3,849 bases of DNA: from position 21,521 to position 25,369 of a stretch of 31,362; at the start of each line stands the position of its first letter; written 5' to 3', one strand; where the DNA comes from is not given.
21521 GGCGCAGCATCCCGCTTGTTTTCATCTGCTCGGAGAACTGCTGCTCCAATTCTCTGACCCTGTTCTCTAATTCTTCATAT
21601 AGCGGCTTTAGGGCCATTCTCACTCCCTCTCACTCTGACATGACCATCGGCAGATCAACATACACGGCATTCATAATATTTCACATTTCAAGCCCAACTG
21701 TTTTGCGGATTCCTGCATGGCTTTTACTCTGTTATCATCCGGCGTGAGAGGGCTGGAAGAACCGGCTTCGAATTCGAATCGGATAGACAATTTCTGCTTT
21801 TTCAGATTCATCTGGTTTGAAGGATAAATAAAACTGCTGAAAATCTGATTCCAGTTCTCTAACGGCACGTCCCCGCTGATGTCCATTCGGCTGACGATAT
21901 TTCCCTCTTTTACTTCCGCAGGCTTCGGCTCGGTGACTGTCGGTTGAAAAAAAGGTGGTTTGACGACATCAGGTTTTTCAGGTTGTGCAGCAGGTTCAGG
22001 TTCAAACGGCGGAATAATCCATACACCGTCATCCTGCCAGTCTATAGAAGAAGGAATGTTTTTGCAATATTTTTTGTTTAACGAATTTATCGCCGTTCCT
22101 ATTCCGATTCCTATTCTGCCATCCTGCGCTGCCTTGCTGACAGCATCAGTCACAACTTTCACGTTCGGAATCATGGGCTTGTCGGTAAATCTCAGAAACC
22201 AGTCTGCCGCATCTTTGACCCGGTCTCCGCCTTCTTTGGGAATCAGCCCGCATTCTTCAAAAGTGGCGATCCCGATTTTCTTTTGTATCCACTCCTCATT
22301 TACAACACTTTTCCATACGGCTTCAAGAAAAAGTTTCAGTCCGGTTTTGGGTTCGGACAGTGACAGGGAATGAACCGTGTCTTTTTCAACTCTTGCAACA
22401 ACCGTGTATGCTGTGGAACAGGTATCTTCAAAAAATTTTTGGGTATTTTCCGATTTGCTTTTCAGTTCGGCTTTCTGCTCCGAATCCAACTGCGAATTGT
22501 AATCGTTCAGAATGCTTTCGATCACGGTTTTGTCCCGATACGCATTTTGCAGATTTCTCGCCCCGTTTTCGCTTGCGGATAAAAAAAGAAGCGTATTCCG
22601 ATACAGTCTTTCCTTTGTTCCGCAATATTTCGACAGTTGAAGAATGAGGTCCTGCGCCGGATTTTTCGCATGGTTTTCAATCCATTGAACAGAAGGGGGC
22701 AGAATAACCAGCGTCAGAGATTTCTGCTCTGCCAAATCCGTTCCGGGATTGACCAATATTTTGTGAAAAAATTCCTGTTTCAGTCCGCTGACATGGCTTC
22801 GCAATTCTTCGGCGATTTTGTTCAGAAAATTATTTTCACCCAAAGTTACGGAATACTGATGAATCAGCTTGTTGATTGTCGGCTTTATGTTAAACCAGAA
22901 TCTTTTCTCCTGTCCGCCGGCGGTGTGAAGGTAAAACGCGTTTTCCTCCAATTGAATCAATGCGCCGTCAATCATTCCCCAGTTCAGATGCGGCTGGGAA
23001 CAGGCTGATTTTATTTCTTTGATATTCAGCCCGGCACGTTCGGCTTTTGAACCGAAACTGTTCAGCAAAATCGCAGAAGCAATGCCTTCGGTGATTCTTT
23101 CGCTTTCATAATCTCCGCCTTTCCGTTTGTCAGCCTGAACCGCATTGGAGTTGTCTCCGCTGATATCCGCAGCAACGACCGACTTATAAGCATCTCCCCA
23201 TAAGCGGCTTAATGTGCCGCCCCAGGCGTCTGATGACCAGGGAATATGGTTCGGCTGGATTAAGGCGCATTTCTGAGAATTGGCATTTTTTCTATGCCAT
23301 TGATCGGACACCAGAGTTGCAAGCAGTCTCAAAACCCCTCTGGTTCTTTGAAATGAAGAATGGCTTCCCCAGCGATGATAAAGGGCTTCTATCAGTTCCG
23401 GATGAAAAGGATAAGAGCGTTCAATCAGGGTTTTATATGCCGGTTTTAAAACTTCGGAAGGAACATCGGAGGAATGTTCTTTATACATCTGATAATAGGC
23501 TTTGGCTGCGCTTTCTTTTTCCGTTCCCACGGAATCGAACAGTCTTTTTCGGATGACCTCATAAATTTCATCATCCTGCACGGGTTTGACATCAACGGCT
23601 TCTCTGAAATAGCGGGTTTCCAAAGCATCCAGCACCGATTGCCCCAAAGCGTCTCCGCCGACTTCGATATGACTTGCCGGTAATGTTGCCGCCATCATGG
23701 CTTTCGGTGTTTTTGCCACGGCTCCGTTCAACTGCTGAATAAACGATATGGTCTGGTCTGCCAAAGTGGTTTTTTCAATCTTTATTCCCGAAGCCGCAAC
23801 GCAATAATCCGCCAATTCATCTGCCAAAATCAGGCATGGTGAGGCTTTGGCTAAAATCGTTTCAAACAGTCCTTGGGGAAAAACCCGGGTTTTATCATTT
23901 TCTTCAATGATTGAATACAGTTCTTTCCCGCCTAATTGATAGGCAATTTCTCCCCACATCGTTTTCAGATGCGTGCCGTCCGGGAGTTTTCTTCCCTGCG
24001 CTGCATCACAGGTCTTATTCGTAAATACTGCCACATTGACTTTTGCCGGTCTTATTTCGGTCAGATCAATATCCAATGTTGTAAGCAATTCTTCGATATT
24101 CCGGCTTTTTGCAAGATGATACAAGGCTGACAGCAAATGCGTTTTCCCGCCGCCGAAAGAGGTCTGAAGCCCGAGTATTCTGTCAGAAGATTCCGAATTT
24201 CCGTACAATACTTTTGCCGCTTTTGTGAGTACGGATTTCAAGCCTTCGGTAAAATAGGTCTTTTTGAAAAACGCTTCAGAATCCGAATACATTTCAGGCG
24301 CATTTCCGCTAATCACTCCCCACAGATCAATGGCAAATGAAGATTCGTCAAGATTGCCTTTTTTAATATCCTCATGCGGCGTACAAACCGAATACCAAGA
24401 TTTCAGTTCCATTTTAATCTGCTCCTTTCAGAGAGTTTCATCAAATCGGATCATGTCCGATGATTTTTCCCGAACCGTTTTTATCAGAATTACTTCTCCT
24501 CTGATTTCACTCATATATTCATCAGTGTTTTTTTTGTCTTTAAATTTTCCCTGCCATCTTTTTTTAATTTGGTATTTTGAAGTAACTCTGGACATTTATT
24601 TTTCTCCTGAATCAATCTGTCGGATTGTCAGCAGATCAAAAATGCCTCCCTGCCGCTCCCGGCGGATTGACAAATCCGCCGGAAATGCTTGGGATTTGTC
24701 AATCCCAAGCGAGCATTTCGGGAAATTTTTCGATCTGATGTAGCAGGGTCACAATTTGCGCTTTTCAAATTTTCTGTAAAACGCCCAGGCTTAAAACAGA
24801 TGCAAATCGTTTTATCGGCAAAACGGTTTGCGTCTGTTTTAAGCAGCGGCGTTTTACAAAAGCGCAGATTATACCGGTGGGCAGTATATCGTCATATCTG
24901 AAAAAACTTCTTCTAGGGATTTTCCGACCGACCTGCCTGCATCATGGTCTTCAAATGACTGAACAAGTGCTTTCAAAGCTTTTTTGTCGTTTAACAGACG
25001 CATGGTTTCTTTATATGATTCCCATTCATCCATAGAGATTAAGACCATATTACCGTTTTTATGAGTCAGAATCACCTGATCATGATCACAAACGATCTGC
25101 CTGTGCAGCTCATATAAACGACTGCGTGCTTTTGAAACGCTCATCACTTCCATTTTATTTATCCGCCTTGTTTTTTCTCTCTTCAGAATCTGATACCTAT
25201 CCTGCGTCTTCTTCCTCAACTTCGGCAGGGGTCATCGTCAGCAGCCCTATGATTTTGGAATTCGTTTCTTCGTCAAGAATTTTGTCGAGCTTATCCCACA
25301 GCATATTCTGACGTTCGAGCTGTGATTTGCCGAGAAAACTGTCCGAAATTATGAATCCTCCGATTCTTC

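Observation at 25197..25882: HEPN toxin coupled to a His-less BolA/IbaG-like protein: candidate new toxin-antitoxin or defence pair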

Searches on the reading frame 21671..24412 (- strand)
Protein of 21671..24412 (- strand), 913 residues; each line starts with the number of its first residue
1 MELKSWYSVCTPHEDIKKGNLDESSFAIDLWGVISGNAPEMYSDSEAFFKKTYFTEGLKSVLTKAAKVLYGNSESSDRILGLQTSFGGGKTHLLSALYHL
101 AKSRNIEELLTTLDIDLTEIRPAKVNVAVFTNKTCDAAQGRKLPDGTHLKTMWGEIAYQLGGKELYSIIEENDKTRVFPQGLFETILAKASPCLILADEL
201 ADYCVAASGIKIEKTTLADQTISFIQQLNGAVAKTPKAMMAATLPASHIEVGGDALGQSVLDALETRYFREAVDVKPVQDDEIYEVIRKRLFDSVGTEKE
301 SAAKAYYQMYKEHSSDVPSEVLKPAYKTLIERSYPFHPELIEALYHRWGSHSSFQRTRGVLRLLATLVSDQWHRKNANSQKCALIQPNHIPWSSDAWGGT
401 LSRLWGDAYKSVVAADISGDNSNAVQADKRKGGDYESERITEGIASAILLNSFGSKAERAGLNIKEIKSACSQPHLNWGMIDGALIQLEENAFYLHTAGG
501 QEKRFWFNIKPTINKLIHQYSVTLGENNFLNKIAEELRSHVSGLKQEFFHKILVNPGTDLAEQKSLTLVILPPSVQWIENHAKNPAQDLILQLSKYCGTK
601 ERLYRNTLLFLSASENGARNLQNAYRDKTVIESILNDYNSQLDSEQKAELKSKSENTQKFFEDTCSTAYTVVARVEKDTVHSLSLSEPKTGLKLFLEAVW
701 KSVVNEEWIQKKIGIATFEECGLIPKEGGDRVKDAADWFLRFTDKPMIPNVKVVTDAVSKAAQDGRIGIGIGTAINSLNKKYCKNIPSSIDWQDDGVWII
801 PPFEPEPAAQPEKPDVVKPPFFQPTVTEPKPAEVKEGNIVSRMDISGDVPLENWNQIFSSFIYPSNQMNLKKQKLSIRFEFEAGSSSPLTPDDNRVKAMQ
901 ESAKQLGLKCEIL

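Call 5: search_protein_families(library=padloc, proteins=[window:21671-24412:-], max_evalue=0.1)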
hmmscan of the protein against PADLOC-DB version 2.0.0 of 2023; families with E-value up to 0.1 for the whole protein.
window:21671-24412:- (913 aa): 4 families
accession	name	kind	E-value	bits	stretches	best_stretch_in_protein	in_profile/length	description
PDLC00662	HmaC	-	7.7e-129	429.5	1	1-709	1-711/941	AAA+ ATPase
PDLC02192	DUF499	-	2.8e-52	175.7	1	44-672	34-625/1022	-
PDLC02488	BrxC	-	0.00013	18.1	1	278-371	350-445/1240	BrxC-PglY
PDLC02473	BrxC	-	0.0039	12.9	1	46-101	28-83/1277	BrxC-PglY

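Call 86: search_protein_families(library=pfam, proteins=[window:21671-24412:-], max_evalue=0.001)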
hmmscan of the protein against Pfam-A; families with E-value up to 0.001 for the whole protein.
window:21671-24412:- (913 aa): 1 family
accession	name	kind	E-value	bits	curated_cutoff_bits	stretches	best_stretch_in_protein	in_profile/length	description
PF04465.17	DUF499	-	7.3e-37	127.1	23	1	123-791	21-715/1024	Protein of unknown function (DUF499)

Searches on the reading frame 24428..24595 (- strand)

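Call 3: search_protein_families(library=pfam, proteins=[window:24428-24595:-], max_evalue=1)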
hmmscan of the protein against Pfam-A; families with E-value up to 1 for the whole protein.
window:24428-24595:- (55 aa): 1 family
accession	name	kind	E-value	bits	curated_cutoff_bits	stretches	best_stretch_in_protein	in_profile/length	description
PF05486.17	SRP9-21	-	0.067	13.9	21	1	2-52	22-68/89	Signal recognition particle 9 kDa protein (SRP9)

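Call 4: search_protein_families(library=ncbifam, proteins=[window:24428-24595:-], max_evalue=1)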
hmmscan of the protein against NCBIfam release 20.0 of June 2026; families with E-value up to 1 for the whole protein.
window:24428-24595:- (55 aa): 1 family
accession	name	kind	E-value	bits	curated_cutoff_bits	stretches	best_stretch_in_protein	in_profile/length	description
TIGR03364.1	HpnW_proposed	hypoth_equivalog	0.14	11.1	285.1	1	6-39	316-349/365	TIGR03364 family FAD-dependent oxidoreductase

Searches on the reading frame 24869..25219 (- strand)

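Call 3: search_protein_families(library=pfam, proteins=[window:24869-25219:-], max_evalue=1)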
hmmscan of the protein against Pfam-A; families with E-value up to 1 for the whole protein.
window:24869-25219:- (116 aa): 2 families
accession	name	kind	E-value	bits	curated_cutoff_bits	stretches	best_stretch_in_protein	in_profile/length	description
PF02604.26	PhdYeFM_antitox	-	2.3e-12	47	29.8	1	23-90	1-69/74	Antitoxin Phd_YefM, type II toxin-antitoxin system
PF12910.14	PHD_like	-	0.065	13.7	27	1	23-109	1-96/141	Antitoxin of toxin-antitoxin, RelE / RelB, TA system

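Call 4: search_protein_families(library=ncbifam, proteins=[window:24869-25219:-], max_evalue=1)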
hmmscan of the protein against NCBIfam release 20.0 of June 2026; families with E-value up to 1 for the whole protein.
window:24869-25219:- (116 aa): 5 families
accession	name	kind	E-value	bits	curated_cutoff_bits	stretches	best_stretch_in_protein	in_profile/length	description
NF008499.0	PRK11409.1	equivalog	8.4e-10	38.7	121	1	23-103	1-82/83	YoeB-YefM toxin-antitoxin system antitoxin YefM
TIGR01552.1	phd_fam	subfamily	0.00074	18.8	20.8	1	27-76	3-52/53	type II toxin-antitoxin system prevent-host-death family antitoxin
TIGR01968.1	minD_bact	equivalog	0.077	12.3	212.9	1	5-77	163-238/261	septum site-determining protein MinD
NF038004.1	darobactin_RiPP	equivalog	0.14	12.3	45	0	79-92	1-14/45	darobactin family peptide antibiotic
NF047433.1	Lepto_7_Nterm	domain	0.25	11.1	43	0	6-29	35-59/63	LA_0442/LA_0875 N-terminal domain-containing protein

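Call 5: search_protein_families(library=padloc, proteins=[window:24869-25219:-], max_evalue=0.1)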
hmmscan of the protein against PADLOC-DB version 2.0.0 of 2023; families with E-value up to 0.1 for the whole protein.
window:24869-25219:- (116 aa): 0 families
